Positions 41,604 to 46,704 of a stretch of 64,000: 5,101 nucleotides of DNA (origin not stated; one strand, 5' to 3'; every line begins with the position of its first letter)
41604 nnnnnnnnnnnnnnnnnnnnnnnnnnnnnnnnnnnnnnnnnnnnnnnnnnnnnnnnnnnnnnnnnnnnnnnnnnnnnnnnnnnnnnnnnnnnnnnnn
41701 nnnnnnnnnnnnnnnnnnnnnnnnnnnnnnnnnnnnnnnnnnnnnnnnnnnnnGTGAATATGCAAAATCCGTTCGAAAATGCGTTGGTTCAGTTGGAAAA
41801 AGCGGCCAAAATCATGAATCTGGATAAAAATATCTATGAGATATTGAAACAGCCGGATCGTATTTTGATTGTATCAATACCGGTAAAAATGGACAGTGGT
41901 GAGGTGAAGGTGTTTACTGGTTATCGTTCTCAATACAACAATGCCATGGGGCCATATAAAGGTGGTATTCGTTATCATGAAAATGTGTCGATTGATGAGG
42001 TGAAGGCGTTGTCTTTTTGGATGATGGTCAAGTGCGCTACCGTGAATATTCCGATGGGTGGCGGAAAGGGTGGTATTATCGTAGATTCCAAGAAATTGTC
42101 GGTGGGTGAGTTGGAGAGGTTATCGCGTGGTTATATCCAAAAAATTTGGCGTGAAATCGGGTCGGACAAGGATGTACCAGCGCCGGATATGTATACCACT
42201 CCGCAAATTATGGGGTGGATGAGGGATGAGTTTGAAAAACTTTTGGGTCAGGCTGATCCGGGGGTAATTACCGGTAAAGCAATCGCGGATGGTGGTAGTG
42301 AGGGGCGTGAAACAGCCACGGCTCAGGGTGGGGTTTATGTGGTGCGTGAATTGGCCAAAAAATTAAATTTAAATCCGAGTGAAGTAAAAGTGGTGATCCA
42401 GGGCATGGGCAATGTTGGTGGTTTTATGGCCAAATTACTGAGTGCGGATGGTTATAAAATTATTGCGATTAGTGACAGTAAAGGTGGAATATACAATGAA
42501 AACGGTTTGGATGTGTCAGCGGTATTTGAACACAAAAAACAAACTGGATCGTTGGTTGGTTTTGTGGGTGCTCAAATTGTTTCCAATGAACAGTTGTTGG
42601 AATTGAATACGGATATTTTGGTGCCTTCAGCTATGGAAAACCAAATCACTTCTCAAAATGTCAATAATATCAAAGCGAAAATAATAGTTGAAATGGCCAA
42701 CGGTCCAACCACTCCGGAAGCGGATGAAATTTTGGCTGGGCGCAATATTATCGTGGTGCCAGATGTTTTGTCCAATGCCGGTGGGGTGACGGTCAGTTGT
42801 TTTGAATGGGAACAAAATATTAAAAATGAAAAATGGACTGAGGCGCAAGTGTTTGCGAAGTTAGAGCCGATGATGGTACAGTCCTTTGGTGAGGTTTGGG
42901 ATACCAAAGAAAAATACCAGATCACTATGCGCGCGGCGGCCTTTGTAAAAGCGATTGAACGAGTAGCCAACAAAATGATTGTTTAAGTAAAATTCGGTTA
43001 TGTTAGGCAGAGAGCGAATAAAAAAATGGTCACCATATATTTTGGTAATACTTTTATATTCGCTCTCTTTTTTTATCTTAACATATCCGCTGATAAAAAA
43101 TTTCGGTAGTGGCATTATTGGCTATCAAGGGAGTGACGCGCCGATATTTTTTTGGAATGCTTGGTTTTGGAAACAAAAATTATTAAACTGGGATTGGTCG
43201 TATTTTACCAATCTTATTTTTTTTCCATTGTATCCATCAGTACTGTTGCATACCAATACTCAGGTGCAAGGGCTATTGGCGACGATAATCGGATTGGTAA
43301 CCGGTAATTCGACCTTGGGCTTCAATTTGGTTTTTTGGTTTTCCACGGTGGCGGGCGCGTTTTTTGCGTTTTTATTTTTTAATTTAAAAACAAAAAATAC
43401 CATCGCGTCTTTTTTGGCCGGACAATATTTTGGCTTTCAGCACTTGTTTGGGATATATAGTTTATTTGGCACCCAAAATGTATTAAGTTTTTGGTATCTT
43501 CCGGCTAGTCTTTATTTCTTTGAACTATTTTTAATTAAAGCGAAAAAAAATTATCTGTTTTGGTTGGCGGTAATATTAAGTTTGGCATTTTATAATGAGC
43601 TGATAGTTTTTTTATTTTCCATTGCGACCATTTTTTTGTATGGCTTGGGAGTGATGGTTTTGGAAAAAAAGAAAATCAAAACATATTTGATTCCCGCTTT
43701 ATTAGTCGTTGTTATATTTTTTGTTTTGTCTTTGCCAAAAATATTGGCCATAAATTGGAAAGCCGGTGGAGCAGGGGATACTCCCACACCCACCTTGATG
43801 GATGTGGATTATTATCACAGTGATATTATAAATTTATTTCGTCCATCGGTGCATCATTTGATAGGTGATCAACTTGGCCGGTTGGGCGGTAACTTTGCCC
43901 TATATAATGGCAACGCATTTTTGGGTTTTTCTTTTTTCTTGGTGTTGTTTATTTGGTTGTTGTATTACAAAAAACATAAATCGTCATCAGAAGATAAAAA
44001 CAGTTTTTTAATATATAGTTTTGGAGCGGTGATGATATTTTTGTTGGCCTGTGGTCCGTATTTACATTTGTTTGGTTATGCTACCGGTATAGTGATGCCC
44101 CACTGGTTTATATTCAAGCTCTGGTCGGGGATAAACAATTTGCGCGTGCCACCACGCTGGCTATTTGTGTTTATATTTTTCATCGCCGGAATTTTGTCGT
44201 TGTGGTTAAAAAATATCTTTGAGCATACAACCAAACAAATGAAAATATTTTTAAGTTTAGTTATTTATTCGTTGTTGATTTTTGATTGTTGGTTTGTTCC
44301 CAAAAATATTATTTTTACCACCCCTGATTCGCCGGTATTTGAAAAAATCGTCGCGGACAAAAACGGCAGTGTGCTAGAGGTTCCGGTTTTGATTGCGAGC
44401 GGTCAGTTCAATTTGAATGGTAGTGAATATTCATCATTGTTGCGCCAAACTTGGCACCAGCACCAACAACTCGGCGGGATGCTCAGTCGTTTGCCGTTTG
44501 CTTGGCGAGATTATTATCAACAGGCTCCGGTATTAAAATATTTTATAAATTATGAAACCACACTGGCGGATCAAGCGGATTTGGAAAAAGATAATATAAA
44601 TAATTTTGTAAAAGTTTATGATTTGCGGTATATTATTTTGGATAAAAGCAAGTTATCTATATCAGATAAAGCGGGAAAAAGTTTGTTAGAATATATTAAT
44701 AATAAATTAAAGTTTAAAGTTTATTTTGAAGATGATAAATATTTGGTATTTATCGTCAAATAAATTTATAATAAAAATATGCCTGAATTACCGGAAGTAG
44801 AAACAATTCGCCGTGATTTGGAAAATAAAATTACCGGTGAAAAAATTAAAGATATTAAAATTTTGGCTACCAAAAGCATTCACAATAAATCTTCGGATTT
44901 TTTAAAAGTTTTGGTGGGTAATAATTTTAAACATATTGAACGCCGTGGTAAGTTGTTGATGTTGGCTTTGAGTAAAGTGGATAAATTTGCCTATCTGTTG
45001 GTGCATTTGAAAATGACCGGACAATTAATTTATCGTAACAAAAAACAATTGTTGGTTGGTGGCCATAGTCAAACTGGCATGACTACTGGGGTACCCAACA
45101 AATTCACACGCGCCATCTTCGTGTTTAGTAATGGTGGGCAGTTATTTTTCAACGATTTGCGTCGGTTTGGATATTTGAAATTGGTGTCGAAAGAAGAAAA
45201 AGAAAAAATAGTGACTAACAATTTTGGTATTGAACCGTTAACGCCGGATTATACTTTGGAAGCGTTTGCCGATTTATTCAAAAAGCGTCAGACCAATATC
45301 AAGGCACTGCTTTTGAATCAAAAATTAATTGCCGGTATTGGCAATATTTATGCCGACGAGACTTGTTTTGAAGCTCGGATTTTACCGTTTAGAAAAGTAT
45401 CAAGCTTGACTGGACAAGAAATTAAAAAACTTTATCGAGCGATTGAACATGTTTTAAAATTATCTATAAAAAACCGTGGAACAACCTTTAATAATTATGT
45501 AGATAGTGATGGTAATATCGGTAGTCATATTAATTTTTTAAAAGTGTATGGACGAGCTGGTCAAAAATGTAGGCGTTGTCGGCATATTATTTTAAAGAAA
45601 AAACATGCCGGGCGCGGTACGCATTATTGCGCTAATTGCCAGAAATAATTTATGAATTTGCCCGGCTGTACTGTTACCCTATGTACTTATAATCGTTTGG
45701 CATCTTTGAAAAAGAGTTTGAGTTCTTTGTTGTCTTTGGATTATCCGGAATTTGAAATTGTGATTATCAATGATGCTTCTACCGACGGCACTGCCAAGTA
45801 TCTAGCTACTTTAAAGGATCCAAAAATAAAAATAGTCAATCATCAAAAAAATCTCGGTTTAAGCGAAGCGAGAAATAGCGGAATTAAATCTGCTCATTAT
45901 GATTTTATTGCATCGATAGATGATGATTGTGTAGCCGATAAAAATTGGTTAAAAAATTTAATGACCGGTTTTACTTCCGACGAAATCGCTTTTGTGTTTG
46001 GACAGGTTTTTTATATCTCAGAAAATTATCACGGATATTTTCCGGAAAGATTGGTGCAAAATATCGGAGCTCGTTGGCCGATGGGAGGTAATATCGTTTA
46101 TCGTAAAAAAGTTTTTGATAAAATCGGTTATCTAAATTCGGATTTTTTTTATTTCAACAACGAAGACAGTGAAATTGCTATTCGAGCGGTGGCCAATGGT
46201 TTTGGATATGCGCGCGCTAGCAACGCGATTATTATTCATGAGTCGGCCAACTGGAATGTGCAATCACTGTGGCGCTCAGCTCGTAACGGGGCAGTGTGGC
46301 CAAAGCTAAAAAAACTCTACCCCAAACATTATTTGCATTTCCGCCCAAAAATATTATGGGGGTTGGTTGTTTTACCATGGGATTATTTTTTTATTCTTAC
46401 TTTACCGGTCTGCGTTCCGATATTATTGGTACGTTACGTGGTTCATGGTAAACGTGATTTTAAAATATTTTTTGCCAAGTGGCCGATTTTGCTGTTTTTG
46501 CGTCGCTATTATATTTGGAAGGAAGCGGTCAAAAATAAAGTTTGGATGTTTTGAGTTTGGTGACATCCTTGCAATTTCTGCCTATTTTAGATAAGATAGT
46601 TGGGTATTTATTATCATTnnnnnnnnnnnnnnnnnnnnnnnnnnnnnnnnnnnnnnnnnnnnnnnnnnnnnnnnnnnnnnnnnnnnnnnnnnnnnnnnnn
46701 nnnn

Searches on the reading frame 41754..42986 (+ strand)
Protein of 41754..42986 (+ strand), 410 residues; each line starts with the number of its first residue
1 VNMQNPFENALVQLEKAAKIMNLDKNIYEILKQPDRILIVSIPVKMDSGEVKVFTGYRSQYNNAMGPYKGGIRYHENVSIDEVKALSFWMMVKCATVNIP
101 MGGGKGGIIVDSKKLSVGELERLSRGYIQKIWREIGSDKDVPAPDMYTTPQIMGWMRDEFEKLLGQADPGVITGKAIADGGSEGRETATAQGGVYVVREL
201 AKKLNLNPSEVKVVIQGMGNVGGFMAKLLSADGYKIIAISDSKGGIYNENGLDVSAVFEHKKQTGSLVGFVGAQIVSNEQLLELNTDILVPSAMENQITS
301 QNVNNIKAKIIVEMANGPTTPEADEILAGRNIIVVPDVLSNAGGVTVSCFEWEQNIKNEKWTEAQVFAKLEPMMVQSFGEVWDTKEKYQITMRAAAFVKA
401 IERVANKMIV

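Call 15: search_protein_families(library=pfam, proteins=[window:41754-42986:+], max_evalue=0.001)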
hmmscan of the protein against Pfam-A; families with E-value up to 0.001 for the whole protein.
window:41754-42986:+ (410 aa): 2 families
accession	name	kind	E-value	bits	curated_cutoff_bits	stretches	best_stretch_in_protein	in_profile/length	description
PF00208.27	ELFV_dehydrog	-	1.2e-75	254.8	23.4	1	180-408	1-237/241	Glutamate/Leucine/Phenylalanine/Valine dehydrogenase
PF02812.23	ELFV_dehydrog_N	-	3.9e-55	185.5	25.3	1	34-161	1-128/129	Glu/Leu/Phe/Val dehydrogenase, dimerisation domain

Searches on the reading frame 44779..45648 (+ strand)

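Call 15: search_protein_families(library=pfam, proteins=[window:44779-45648:+], max_evalue=0.001)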
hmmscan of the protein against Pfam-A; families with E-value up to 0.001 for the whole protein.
window:44779-45648:+ (289 aa): 4 families
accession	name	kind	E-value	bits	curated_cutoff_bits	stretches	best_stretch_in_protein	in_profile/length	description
PF01149.29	Fapy_DNA_glyco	-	1.6e-29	103.4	25.5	1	1-132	1-116/117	Formamidopyrimidine-DNA glycosylase N-terminal domain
PF06831.19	H2TH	-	1.6e-23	82.9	34.7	1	150-237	2-89/93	Formamidopyrimidine-DNA glycosylase H2TH domain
PF06827.20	zf-FPG_IleRS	-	7.9e-10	38.8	21.3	1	261-289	1-29/30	Zinc finger found in FPG and IleRS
PF05833.16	NFACT_N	-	0.00036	19.9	31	0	159-234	174-248/456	NFACT N-terminal and middle domains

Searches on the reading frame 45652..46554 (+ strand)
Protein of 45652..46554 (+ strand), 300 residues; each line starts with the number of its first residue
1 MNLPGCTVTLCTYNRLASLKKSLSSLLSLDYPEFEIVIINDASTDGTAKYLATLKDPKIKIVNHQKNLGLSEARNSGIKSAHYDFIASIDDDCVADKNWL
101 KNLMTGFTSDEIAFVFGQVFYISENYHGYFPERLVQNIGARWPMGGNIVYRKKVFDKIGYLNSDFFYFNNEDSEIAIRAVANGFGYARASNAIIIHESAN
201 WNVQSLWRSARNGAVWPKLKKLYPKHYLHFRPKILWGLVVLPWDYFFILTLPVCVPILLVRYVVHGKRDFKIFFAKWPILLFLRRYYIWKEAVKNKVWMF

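Call 15: search_protein_families(library=pfam, proteins=[window:45652-46554:+], max_evalue=0.001)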
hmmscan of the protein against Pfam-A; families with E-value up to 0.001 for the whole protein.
window:45652-46554:+ (300 aa): 4 families
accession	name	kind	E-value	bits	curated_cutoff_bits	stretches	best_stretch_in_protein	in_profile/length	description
PF00535.33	Glycos_transf_2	-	1.5e-32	113.3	23.3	1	8-170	2-161/168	Glycosyl transferase family 2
PF13641.12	Glyco_tranf_2_3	-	1e-12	49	27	1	4-199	1-214/230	Glycosyltransferase like family 2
PF10111.15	Glyco_tranf_2_2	-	2.5e-09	37.5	27.3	1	32-102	28-101/276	Glycosyltransferase like family 2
PF13632.12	Glyco_trans_2_3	-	4.3e-06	27.1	27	1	86-237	2-162/198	Glycosyl transferase family group 2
